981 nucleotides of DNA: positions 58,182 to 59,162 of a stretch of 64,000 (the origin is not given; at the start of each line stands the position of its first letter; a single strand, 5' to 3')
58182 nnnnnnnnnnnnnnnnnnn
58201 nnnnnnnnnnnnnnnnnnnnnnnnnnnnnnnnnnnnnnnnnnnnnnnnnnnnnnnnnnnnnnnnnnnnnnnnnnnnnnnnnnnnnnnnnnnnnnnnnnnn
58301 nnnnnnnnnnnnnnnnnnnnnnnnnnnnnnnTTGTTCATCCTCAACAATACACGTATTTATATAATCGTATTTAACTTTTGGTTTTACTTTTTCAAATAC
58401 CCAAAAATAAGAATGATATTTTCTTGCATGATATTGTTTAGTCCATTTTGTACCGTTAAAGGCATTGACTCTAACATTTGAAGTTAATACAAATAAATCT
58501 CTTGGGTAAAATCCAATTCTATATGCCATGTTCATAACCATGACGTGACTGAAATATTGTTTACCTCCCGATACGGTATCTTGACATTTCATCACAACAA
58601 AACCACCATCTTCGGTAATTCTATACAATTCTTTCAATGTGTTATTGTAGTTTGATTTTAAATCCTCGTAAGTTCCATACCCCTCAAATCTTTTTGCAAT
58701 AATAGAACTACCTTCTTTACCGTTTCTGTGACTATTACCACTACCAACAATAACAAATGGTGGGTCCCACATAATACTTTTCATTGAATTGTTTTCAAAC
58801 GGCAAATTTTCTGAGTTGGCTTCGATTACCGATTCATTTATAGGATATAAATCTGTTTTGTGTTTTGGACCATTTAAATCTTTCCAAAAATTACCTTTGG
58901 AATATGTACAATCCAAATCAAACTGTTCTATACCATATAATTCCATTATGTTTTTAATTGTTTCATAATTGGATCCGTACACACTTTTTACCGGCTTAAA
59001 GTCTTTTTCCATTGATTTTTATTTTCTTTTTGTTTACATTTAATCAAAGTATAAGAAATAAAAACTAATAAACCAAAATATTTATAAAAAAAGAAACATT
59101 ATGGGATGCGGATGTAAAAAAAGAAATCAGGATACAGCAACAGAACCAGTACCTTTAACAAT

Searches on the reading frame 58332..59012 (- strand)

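Call 27: search_protein_families(library=pfam, proteins=[window:58332-59012:-], max_evalue=0.01)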
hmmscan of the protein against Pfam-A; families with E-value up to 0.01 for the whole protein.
window:58332-59012:- (227 aa): 2 families
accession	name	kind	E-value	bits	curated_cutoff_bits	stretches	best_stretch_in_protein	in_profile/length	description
PF01555.25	N6_N4_Mtase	-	1.2e-06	29.1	26.7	1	79-217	3-115/221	DNA methylase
PF19612.4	DUF6117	-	0.0089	16.4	27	0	126-154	11-39/87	Family of unknown function (DUF6117)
